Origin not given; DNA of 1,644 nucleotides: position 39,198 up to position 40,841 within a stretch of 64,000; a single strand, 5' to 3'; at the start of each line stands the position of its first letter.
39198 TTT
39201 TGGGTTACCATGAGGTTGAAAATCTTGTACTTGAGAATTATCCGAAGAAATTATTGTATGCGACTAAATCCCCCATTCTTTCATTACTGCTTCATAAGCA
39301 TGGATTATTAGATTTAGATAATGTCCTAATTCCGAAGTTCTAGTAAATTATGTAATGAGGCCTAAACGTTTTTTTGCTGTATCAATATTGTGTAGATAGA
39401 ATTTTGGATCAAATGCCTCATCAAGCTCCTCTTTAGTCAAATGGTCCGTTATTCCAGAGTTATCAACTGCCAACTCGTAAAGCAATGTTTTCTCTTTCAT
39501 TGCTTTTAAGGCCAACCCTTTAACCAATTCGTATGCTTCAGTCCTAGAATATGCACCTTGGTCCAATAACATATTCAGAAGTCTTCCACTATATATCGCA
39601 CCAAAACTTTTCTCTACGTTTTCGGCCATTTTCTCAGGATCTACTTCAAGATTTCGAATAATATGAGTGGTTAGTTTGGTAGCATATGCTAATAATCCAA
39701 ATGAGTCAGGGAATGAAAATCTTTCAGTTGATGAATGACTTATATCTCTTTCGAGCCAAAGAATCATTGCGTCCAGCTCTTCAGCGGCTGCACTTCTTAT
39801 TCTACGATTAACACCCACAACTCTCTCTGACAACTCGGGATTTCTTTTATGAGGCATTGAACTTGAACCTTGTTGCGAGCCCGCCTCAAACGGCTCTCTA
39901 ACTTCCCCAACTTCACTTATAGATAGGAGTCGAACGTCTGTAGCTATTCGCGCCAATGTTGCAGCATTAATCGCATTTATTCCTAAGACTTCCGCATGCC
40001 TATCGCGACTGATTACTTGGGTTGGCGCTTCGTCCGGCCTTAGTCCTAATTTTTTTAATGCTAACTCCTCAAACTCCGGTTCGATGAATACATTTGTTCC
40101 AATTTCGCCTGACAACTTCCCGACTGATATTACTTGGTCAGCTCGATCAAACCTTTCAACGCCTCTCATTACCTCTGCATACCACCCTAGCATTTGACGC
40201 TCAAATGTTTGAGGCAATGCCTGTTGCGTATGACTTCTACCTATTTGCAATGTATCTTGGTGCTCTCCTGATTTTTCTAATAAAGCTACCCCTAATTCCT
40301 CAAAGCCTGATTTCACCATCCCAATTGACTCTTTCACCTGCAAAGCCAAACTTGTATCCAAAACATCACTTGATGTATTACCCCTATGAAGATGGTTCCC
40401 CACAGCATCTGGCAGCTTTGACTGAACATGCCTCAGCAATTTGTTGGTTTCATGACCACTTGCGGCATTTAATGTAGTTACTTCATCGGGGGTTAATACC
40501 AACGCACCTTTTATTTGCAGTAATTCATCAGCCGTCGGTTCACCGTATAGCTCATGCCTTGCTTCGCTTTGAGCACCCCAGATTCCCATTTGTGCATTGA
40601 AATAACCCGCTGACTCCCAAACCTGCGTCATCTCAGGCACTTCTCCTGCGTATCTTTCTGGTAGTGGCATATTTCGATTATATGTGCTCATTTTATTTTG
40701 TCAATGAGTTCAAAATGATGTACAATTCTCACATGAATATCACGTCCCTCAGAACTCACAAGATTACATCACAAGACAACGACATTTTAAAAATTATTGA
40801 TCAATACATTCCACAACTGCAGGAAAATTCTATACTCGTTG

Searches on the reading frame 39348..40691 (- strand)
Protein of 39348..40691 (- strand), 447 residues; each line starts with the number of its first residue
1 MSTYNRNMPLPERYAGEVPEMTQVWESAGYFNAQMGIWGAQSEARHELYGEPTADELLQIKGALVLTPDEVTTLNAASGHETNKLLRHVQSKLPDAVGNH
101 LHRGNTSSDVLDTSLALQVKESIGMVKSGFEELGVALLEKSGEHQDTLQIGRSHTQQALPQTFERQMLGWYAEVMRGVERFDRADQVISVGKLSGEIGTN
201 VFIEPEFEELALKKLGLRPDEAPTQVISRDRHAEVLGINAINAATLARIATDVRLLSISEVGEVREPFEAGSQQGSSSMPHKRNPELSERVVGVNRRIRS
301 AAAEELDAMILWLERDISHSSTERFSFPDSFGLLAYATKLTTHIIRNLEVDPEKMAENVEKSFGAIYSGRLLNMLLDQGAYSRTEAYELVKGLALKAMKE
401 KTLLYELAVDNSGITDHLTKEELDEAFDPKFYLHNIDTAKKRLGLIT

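Call 66: search_protein_families(library=pfam, proteins=[window:39348-40691:-], max_evalue=0.0001)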
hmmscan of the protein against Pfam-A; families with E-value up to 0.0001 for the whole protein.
window:39348-40691:- (447 aa): 2 families
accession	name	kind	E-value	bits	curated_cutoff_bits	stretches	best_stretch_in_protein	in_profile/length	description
PF00206.25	Lyase_1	-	7.9e-43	147.5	27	1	73-298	74-310/312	Lyase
PF10397.14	ADSL_C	-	5.2e-13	49.6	32.7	1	364-441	1-77/79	Adenylosuccinate lyase C-terminus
